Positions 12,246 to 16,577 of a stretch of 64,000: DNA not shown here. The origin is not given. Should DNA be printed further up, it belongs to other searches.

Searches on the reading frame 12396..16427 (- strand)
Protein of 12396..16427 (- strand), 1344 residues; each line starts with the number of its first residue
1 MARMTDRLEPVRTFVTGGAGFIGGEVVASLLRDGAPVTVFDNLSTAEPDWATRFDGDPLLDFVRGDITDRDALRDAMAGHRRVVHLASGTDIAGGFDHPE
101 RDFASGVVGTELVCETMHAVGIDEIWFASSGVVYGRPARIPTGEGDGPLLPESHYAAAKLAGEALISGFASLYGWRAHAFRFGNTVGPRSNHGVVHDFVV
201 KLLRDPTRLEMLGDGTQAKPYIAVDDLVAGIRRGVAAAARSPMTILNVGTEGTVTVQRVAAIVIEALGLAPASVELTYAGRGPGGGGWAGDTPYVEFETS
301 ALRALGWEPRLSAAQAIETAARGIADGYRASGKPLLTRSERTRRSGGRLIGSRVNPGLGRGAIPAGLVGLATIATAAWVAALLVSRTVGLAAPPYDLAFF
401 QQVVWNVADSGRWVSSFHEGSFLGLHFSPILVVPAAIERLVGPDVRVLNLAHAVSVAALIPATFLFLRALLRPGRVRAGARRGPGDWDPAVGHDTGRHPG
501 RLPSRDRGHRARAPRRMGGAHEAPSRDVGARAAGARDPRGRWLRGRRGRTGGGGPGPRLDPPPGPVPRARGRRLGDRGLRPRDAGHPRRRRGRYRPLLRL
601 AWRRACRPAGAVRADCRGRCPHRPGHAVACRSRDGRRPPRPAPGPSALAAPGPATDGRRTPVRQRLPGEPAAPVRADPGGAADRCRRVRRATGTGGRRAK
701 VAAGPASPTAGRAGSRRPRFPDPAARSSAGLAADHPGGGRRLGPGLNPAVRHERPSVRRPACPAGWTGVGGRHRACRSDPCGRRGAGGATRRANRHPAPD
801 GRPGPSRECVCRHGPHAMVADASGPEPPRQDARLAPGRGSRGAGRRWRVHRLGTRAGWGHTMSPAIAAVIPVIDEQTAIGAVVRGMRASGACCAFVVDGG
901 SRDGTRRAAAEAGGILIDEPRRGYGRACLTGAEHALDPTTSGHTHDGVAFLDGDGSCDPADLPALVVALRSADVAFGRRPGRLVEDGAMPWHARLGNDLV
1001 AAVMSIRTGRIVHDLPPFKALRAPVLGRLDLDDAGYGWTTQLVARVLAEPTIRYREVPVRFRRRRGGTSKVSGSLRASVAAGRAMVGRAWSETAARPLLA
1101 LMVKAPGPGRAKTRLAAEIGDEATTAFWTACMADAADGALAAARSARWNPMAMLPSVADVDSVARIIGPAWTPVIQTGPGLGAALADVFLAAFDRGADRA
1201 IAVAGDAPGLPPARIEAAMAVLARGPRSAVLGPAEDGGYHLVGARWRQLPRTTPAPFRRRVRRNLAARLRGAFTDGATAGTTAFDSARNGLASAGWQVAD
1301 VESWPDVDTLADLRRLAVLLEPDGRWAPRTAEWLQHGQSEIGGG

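Call 22: search_protein_families(library=pfam, proteins=[window:12396-16427:-], max_evalue=0.001)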
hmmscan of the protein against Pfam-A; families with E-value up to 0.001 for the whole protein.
window:12396-16427:- (1344 aa): 8 families
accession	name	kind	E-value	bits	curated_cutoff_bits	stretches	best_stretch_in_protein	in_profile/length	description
PF01370.27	Epimerase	-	3.4e-40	138.4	20.9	1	14-249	2-240/240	NAD dependent epimerase/dehydratase family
PF16363.11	GDP_Man_Dehyd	-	4e-28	99.3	27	1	14-269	1-268/332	GDP-mannose 4,6 dehydratase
PF09837.15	DUF2064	-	8.5e-15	55.1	25.8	1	1162-1258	25-114/120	Uncharacterized protein conserved in bacteria (DUF2064)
PF01073.25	3Beta_HSD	-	1.7e-12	47.4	22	1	15-165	2-156/280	3-beta hydroxysteroid dehydrogenase/isomerase family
PF00535.33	Glycos_transf_2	-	4.7e-10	40.1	23.3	1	869-998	3-136/168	Glycosyl transferase family 2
PF13460.12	NAD_binding_10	-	2.8e-08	34.3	27.2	1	17-156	1-127/184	NAD(P)H-binding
PF04321.23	RmlD_sub_bind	-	4.8e-07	29.6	27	1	13-274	3-238/287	RmlD substrate binding domain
PF09852.15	DUF2079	-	7.1e-05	22.5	28.2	1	392-463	7-81/459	Predicted membrane protein (DUF2079)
